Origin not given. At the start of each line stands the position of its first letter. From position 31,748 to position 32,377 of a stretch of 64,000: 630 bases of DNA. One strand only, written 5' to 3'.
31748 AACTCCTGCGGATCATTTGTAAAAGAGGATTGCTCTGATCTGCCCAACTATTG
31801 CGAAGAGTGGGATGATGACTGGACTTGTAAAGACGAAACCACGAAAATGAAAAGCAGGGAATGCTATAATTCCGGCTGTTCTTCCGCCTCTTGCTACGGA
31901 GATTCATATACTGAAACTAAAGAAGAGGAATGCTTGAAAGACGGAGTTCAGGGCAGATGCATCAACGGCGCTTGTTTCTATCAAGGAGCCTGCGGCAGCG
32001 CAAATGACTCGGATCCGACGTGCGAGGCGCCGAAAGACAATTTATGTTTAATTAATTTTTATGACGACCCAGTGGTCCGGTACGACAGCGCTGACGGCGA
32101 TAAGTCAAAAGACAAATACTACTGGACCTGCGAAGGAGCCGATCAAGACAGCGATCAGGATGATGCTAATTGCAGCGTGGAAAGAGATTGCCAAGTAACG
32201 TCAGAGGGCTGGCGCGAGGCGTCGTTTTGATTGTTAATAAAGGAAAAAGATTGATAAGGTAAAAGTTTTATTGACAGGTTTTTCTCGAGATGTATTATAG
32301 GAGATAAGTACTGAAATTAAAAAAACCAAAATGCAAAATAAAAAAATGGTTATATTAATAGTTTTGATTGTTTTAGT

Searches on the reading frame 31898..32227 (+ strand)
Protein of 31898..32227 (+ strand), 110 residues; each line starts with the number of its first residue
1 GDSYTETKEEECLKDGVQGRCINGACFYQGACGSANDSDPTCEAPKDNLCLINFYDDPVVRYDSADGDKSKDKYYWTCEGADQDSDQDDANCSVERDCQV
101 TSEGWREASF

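Call 58: find_related_loci(query=A3, collection=genome_contigs, flank=10000)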
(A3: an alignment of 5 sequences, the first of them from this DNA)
Query A3 (110 aa) in genome_contigs; peptide patterns used: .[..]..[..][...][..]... (x = any residue, [..] = any of these).
21 stretches matched a pattern; 2 encode a relative of the query (tblastn E <= 1e-3); 2 distinct loci.
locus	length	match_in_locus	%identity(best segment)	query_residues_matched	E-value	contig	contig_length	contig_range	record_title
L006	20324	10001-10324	49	4-107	2e-25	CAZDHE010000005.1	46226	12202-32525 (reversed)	MAG TPA_asm: uncultured Bdellovibrionales bacterium isolate SRP252850_co1_117 genome assembly, contig: NODE_1148_length_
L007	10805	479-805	39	10-109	3e-18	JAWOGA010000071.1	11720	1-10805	MAG: Candidatus Moraniibacteriota bacterium isolate BLK6-3.bin.191 k191_2488675, whole genome shotgun sequence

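Call 62: find_related_loci(query=A3, collection=metagenome_contigs, flank=10000)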
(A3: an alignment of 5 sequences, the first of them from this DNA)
Query A3 (110 aa) in metagenome_contigs; peptide patterns used: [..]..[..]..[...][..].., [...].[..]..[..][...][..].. (x = any residue, [..] = any of these).
394 stretches matched a pattern, but none encodes a relative of the query by tblastn (E <= 1e-3).
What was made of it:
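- Tried and rejected: A profile-based metagenome scan also found nothing (call 62).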

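Call 72: search_solved_structures(query=A3, max_evalue=1)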
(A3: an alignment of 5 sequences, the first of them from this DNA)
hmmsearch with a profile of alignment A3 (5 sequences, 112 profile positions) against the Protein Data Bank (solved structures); distinct sequences matched with E-value up to 1: 1.
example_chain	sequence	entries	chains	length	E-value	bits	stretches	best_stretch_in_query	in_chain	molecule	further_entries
2vyc_A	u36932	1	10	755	0.041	17.4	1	16-51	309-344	BIODEGRADATIVE ARGININE DECARBOXYLASE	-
